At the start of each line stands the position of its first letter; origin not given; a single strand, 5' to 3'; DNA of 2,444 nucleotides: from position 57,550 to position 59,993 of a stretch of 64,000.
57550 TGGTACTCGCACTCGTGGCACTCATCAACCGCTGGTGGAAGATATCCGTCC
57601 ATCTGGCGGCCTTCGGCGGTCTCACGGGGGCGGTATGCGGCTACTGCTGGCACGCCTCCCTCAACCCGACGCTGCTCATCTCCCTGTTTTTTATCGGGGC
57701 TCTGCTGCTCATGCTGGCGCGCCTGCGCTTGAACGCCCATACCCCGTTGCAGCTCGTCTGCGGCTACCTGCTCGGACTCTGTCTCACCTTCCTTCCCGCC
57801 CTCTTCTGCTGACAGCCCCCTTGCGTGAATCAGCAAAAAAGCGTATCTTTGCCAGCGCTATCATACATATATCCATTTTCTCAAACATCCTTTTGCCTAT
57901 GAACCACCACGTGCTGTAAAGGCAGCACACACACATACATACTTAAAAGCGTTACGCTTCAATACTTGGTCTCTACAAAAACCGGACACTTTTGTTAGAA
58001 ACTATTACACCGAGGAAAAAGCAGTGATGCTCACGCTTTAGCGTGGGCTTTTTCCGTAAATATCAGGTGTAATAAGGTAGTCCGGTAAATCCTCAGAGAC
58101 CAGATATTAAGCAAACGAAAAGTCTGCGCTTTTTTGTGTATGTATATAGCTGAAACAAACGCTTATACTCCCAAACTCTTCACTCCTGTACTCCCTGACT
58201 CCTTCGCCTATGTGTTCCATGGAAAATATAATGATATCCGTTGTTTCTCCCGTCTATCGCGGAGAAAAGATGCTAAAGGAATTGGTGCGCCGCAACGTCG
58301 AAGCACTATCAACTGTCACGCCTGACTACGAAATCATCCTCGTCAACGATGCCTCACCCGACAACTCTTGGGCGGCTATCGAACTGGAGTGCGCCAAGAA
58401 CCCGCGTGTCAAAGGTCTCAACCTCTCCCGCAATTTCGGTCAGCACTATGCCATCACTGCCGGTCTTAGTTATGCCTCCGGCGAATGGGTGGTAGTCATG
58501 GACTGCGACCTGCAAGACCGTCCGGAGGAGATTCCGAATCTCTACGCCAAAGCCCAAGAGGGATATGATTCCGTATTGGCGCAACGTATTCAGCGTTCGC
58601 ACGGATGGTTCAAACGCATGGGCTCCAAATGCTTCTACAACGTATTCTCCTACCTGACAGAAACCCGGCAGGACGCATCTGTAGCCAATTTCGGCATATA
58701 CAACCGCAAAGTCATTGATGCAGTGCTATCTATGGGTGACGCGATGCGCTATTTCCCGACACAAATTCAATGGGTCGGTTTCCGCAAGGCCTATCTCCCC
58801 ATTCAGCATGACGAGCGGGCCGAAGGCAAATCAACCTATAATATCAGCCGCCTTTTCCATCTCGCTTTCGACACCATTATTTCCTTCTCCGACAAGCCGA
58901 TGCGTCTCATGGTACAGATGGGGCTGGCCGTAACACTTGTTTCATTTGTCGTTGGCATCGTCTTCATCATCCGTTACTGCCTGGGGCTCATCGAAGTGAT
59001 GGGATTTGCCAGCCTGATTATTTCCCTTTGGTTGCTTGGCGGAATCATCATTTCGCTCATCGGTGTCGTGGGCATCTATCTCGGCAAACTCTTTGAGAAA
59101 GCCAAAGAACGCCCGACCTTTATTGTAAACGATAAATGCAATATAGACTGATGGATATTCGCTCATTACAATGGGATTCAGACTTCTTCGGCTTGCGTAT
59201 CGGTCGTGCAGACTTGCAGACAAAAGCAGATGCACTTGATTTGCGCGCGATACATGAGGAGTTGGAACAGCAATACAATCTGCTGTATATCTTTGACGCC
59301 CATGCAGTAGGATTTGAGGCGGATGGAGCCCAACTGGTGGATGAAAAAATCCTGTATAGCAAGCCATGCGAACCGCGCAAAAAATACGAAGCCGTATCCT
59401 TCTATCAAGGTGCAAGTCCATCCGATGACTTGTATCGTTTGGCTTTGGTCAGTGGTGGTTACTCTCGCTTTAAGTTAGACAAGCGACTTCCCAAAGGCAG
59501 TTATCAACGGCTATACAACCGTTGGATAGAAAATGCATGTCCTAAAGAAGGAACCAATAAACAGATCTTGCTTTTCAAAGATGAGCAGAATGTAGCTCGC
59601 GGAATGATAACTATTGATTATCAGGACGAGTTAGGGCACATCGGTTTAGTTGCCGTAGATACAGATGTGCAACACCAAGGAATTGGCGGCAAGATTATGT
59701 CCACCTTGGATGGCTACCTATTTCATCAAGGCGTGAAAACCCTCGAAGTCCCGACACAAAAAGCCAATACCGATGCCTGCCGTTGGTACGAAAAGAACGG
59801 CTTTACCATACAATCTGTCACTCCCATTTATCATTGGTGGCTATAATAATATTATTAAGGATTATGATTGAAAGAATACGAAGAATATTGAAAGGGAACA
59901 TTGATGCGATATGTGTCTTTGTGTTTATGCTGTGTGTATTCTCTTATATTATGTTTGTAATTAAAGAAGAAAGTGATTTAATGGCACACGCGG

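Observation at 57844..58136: Promoter-headed 280-nt non-coding region folding into a long five-helix rod: candidate novel sRNA or cis-regulatory leader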

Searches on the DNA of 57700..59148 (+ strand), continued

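Call 71: search_with_rna_model(model_id=R1, sources=[L111, L112, L105, L099, L110, L098, L101, L107, L092], max_evalue=10, show_alignments=9)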
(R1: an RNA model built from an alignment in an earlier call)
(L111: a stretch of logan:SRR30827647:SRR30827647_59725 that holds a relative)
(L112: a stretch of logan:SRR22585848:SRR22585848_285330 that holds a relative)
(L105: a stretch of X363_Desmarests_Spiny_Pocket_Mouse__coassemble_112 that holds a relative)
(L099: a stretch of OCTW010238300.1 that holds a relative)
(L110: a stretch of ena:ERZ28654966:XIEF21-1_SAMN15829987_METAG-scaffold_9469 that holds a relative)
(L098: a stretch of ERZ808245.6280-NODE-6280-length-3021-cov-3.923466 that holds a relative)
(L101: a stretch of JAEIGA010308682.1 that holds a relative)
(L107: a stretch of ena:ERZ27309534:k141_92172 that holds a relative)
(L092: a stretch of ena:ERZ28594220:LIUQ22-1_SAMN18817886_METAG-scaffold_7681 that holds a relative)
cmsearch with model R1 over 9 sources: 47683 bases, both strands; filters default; matches with E-value up to 10: 10.
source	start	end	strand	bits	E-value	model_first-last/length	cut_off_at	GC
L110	577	799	+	232.7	4.4e-66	1-223/223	no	0.43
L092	548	774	+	209.9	1.8e-59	1-223/223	no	0.43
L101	108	326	+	188.8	2.3e-53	1-223/223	no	0.4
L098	1248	1467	-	170.5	4.4e-48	1-223/223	no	0.43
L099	1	104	+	74.8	2.1e-20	120-223/223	5'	0.39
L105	11392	11473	+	58.2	1.3e-15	68-150/223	no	0.44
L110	570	785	-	18.6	0.00041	1-223/223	no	0.43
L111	2976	3118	+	18.5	0.00042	1-223/223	no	0.5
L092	4983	5035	+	8.8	0.26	84-135/223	no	0.3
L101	1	192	-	5.4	2.7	1-144/223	3'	0.44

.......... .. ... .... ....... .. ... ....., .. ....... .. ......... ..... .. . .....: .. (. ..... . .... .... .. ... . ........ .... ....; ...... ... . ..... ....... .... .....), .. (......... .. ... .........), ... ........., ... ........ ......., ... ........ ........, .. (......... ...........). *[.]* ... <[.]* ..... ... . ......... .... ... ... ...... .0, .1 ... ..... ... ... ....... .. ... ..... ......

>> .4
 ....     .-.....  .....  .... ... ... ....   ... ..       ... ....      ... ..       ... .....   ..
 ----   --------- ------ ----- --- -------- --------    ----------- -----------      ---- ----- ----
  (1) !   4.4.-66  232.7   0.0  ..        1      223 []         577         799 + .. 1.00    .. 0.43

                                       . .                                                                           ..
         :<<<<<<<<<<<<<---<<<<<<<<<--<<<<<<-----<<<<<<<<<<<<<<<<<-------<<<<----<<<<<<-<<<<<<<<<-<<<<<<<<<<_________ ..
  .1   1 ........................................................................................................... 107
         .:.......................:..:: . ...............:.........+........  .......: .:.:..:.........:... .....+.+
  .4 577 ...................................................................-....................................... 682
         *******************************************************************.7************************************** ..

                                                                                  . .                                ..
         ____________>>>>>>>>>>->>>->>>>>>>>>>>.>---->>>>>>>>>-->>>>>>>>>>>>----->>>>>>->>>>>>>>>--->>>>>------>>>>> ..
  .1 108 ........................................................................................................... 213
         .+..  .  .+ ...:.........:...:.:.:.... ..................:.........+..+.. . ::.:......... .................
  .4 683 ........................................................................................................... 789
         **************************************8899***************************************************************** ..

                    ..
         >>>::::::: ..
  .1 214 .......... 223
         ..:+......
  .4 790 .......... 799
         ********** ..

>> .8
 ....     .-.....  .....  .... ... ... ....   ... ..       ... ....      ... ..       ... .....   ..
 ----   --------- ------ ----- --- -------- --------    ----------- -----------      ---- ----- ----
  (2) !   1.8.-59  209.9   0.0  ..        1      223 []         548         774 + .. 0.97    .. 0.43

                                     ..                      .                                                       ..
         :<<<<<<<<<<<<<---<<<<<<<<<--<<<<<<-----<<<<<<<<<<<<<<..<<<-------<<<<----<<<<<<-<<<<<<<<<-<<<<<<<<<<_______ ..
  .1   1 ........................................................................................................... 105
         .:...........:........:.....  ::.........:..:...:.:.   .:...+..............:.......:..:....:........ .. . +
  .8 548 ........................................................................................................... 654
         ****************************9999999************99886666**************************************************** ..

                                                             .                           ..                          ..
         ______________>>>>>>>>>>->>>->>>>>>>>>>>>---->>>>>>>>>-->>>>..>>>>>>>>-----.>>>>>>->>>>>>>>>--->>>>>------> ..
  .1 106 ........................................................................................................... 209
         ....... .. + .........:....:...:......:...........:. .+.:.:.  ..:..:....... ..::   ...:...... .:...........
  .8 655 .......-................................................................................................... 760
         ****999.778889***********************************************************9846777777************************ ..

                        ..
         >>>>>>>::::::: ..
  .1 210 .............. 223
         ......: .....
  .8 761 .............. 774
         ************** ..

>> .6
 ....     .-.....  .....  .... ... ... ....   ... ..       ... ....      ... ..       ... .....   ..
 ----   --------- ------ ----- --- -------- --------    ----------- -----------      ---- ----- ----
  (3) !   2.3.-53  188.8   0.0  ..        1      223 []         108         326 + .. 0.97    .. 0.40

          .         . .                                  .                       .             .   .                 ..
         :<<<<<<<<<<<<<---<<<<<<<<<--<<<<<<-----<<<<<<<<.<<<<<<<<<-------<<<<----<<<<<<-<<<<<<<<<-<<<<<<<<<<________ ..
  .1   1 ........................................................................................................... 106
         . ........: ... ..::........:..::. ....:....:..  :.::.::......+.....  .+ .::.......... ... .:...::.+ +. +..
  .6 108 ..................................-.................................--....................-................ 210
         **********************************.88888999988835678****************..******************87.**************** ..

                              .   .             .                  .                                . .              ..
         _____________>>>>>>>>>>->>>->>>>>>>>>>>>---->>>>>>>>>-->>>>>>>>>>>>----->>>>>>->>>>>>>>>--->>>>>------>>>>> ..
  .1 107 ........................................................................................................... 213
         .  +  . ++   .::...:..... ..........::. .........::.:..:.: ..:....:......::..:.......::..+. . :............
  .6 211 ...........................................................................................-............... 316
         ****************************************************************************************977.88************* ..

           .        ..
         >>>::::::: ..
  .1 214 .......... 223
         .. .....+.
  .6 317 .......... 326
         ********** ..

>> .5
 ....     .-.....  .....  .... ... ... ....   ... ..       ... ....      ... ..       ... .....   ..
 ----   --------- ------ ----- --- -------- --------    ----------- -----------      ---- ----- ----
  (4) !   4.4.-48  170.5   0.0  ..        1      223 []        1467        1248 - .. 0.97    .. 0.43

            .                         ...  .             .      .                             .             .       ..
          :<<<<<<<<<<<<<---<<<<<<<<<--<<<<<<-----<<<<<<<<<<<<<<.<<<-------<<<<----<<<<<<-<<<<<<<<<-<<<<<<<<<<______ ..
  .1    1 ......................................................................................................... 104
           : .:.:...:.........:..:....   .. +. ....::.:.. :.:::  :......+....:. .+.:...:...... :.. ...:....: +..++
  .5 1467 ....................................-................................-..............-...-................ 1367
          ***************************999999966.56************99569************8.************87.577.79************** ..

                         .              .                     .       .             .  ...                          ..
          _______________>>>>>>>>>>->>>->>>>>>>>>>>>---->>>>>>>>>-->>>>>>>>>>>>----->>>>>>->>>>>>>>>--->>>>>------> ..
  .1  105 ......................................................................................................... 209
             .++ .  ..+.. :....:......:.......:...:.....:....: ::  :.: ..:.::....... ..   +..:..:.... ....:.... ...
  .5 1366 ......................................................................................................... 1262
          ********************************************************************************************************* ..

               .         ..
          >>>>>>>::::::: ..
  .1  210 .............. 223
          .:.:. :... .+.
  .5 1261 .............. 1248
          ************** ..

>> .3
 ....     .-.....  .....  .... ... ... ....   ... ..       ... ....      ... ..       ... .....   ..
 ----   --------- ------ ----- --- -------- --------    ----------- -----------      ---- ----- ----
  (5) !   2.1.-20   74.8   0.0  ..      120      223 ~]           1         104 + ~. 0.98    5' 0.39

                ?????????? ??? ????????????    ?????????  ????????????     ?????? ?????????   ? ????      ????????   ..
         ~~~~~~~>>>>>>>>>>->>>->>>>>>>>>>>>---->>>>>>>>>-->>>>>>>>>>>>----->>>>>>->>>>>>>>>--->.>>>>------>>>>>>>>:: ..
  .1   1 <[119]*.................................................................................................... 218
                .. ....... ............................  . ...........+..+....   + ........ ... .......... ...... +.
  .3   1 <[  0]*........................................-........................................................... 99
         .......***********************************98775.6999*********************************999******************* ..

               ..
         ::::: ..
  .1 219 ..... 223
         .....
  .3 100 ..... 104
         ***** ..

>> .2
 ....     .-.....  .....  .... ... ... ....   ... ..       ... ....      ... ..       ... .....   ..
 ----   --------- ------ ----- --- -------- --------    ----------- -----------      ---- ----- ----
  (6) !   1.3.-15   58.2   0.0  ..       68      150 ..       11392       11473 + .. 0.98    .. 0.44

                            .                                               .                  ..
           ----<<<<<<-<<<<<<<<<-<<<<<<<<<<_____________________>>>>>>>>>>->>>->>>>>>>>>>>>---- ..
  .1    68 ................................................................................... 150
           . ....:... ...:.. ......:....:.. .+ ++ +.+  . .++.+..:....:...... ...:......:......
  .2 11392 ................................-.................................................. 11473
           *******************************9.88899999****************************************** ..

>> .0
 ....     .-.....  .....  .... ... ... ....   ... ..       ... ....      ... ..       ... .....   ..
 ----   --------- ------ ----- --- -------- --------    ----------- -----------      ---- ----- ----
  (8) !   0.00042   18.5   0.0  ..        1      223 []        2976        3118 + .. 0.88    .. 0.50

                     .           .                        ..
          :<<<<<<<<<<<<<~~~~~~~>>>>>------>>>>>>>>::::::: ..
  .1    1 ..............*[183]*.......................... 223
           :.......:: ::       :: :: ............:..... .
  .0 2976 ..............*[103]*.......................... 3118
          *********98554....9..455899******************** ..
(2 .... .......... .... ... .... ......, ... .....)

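Call 77: search_with_rna_model(model_id=R1, sources=[L081, L083, L085, L086, L087, L088, L089, L090, L091, L093, L094, L095, L096, L108, L113], max_evalue=1)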
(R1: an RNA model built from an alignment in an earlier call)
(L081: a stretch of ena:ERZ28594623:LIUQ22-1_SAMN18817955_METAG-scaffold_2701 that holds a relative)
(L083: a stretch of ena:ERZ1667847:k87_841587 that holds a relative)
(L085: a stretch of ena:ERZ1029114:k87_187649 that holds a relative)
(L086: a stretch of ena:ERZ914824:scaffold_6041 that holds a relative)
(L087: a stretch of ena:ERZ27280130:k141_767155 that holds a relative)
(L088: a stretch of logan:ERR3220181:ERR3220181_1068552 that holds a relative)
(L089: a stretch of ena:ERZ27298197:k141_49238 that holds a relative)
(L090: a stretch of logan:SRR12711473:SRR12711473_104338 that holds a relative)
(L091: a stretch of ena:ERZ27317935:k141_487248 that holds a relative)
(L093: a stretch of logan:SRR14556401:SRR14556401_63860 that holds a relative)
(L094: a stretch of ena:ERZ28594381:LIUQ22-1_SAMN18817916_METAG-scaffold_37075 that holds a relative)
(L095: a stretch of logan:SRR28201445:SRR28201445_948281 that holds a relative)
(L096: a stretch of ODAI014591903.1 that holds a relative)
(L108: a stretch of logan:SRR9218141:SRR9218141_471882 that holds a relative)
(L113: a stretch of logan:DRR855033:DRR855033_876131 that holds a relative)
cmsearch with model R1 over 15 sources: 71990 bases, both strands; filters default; matches with E-value up to 1: 15.
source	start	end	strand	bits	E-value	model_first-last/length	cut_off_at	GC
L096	2037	2261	-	246.6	6.4e-70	1-223/223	no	0.39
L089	3721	3945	+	245.9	1e-69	1-223/223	no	0.39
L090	258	482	+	245.9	1e-69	1-223/223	no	0.39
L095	112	337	+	238.7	1.2e-67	1-223/223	no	0.4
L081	841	1068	+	231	2.1e-65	1-223/223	no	0.37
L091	3766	3992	+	209.9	2.7e-59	1-223/223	no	0.43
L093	1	227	+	209.9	2.7e-59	1-223/223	no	0.43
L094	1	197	+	162.2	1.7e-45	30-223/223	5'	0.43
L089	3712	3933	-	37.1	2.7e-09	1-223/223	no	0.39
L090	249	470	-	37.1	2.7e-09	1-223/223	no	0.39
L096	2049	2270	+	30.4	2.3e-07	1-223/223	no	0.39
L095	104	324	-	24.1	1.6e-05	1-223/223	no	0.4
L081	732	841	-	7.7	0.84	1-223/223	no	0.44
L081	1026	1062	-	7.6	0.94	1-223/223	no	0.41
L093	1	89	-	7.5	0.98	1-87/223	3'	0.42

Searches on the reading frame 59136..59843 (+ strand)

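Call 16: search_protein_families(library=pfam, proteins=[window:59136-59843:+])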
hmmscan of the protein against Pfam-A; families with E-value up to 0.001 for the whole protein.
window:59136-59843:+ (236 aa): 6 families
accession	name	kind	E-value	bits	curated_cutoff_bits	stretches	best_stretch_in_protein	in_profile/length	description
PF00583.31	Acetyltransf_1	-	1.1e-12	48.7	20.7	1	142-223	34-116/116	Acetyltransferase (GNAT) family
PF13508.13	Acetyltransf_7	-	5.2e-11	43.2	27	1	143-224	4-83/84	Acetyltransferase (GNAT) domain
PF13673.13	Acetyltransf_10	-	2.3e-09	37.8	23.6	1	132-224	23-108/128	Acetyltransferase (GNAT) domain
PF08445.16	FR47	-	1.2e-05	25.6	22.1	1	163-225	18-79/86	FR47-like protein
PF13302.13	Acetyltransf_3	-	0.00022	22.4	25.4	1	121-224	35-138/138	Acetyltransferase (GNAT) domain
PF23209.2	IDM1_C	-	0.00027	21.5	33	1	144-224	36-113/140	Increased DNA methylation 1, C-terminal domain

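Call 85: search_protein_families(library=ncbifam, proteins=[window:59136-59843:+], max_evalue=0.01)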
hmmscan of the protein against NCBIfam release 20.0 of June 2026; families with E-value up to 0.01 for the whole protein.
window:59136-59843:+ (236 aa): 11 families
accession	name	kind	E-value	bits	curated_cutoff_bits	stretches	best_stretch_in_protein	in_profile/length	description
NF008212.0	PRK10975.1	equivalog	9.5e-28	97.6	219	1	7-229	6-226/232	dTDP-4-amino-4,6-dideoxy-D-galactose acyltransferase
TIGR02382.1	wecD_rffC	equivalog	1.9e-17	63.5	195.1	1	98-229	56-186/191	dTDP-4-amino-4,6-dideoxy-D-galactose acyltransferase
TIGR01575.1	rimI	equivalog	1.4e-10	41.5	86.4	1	130-232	18-121/132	ribosomal protein S18-alanine N-acetyltransferase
NF002959.0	PRK03624.1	equivalog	2.7e-07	30.4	124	1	142-228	48-134/147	GNAT family acetyltransferase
TIGR03585.1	PseH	equivalog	1.1e-06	28.8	93.1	1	129-229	40-139/156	UDP-4-amino-4,6-dideoxy-N-acetyl-beta-L-altrosamine N-acetyltransferase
NF000360.1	sat4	exception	2.9e-06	27.5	380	1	140-230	70-160/180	streptothricin N-acetyltransferase Sat4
NF007025.1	PRK09491.1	equivalog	9e-05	22.5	173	1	171-228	67-124/145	ribosomal protein S18-alanine N-acetyltransferase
NF049894.1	CG3035_N_ac_Glu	equivalog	0.0003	20.1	280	1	150-226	215-292/300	N-acetylglutamate synthase, CG3035 family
NF040501.1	resist_ArsN2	equivalog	0.00068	19.2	125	1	141-224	23-102/133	arsenic resistance N-acetyltransferase ArsN2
TIGR03103.1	trio_acet_GNAT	equivalog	0.0037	15.9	569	1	172-224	161-213/547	N-acetylglutaminylglutamine synthetase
NF007853.0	PRK10562.1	equivalog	0.0087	16.3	125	0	168-226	70-123/146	N-acetyltransferase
